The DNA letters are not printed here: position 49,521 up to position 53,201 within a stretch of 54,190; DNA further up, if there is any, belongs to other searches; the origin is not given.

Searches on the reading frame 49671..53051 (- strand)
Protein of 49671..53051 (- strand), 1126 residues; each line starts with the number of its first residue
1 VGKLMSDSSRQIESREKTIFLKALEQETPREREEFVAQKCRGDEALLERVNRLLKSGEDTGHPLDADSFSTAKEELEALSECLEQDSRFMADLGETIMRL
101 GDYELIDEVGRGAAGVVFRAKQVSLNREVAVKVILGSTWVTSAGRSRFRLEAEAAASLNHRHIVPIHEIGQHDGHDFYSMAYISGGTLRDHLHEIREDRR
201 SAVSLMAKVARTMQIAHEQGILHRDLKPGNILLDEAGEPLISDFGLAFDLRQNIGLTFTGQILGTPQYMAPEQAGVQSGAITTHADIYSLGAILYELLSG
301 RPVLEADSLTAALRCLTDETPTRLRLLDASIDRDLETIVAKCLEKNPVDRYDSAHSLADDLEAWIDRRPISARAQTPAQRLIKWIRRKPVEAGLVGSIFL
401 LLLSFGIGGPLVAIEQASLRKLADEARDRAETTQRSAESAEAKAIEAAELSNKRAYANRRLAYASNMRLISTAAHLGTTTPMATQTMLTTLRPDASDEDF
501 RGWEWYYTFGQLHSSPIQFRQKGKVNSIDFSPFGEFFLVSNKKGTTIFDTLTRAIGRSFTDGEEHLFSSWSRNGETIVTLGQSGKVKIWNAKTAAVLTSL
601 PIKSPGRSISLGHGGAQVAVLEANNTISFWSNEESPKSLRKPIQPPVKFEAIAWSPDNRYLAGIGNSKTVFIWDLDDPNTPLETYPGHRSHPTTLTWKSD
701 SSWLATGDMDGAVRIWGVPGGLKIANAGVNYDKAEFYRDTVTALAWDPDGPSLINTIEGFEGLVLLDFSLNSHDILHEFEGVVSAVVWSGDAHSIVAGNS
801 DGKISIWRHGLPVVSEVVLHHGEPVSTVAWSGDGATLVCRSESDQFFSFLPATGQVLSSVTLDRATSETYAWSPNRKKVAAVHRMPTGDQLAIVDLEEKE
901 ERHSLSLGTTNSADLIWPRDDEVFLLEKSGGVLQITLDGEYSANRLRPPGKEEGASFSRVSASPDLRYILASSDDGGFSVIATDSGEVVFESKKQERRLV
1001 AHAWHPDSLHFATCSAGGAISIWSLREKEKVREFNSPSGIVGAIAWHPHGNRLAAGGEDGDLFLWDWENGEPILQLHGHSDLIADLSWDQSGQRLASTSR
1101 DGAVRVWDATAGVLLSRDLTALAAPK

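Call 28: search_protein_families(library=pfam, proteins=[window:49671-53051:-], max_evalue=0.001)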
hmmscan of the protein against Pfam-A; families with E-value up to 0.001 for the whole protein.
window:49671-53051:- (1126 aa): 44 families (the best 25 are shown)
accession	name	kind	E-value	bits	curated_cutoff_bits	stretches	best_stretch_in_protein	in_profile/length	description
PF25174.1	Beta-prop_THOC3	-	1.4e-54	185.4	305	3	521-753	45-269/272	THOC3 beta-propeller domain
PF24807.1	WD40_CDC20-Fz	-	1.9e-54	185.4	200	4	569-841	16-284/292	CDC20/Fizzy WD40 domain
PF00400.38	WD40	-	2.1e-46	154.8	27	3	1070-1108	1-39/39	WD domain, G-beta repeat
PF00069.31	Pkinase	-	2.3e-44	152.2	31.7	1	103-356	1-257/263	Protein kinase domain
PF25173.1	Beta-prop_WDR3_1st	-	1.4e-41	142.6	154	2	984-1111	17-144/184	WDR3 first beta-propeller domain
PF23414.1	Beta-prop_EML_2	-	3.8e-40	138.4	90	3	1001-1112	3-113/266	Echinoderm microtubule-associated protein second beta-propeller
PF24817.1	WD40_WDHD1_1st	-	2.7e-38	132.2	109.9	5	1041-1111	89-159/291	WDHD1 first WD40 domain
PF24814.1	WD40_Prp19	-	6.7e-38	130.8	320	3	1043-1108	140-205/281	Prp19 WD40 domain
PF07714.23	PK_Tyr_Ser-Thr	-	1.7e-28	100.1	23.1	1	105-351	3-249/258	Protein tyrosine and serine/threonine kinase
PF23389.1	Beta-prop_WDR19_1st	-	5.6e-25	88.5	27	3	728-876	29-174/325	WDR19 first beta-propeller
PF25168.1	Beta-prop_WDR36-Utp21_2nd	-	1.7e-24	87.2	84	3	1012-1115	173-275/335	WDR36/Utp21 second beta-propeller domain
PF12894.13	ANAPC4_WD40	-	2.2e-24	86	22.9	0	1040-1082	40-82/91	Anaphase-promoting complex subunit 4 WD40 domain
PF25175.1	Beta-prop_WDR5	-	3.2e-24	86.1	250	4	957-1115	13-171/296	WDR5 beta-propeller domain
PF23383.1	Beta-prop_IFT140_1st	-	5.4e-24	85.1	27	2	1041-1109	63-131/406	IFT140 first beta-propeller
PF24796.1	WDR55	-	6.9e-22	78.3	200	1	1051-1110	108-167/296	WDR55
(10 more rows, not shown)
